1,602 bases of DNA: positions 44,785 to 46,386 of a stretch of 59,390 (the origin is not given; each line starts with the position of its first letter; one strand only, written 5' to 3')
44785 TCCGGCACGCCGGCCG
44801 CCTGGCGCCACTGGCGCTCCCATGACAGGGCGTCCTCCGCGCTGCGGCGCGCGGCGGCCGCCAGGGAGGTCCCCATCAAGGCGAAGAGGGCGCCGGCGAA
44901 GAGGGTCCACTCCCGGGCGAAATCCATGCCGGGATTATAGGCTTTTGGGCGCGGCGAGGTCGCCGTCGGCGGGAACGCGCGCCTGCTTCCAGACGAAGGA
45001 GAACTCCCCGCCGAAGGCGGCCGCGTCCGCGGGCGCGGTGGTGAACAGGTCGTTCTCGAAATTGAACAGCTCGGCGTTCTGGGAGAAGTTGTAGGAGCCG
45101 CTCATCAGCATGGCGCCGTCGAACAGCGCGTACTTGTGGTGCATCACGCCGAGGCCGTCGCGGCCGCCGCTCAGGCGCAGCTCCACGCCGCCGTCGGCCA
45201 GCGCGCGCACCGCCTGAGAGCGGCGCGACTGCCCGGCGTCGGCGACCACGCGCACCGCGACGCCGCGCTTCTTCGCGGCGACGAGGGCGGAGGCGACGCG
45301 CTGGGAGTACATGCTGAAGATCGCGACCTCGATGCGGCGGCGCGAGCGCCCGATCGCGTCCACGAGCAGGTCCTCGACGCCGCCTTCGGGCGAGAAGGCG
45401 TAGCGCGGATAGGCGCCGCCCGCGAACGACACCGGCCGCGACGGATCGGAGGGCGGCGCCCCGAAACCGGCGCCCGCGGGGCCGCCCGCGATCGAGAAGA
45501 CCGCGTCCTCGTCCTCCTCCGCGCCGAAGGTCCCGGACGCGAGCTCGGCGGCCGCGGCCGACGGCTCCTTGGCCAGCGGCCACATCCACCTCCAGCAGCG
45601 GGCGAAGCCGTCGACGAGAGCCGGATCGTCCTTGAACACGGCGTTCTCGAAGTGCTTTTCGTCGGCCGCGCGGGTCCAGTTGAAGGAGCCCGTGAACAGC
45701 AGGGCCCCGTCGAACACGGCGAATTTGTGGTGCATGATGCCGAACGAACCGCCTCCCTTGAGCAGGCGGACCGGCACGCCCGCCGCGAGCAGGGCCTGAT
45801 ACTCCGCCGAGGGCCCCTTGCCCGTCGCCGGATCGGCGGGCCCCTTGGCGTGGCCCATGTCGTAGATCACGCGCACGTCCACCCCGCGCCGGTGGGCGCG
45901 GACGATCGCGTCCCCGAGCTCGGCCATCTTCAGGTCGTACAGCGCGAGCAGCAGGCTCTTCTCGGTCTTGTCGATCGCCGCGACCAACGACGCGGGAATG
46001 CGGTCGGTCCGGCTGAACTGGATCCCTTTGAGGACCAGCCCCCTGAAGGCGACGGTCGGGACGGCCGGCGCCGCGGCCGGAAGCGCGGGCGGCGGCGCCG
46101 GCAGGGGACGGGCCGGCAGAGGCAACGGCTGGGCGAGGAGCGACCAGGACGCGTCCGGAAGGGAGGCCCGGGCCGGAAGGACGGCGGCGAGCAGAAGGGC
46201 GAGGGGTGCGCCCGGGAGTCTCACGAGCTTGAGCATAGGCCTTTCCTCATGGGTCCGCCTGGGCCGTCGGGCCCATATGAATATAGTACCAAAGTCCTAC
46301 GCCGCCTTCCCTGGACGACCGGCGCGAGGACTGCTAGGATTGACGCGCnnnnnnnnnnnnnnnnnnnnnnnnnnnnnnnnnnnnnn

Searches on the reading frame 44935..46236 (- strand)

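Call 30: search_protein_families(library=pfam, proteins=[window:44935-46236:-], max_evalue=0.01)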
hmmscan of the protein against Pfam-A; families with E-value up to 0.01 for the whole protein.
window:44935-46236:- (433 aa): 3 families
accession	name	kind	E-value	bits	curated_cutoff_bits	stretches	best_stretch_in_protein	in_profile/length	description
PF13091.12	PLDc_2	-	5.1e-49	165.9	27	2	84-219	1-132/132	PLD-like domain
PF00614.28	PLDc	-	0.00012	22.4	21.9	1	165-189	2-26/28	Phospholipase D Active site motif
PF07894.18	SACK1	-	0.002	18.2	21.4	0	349-385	203-239/274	Scaffolding anchor of CK1 domain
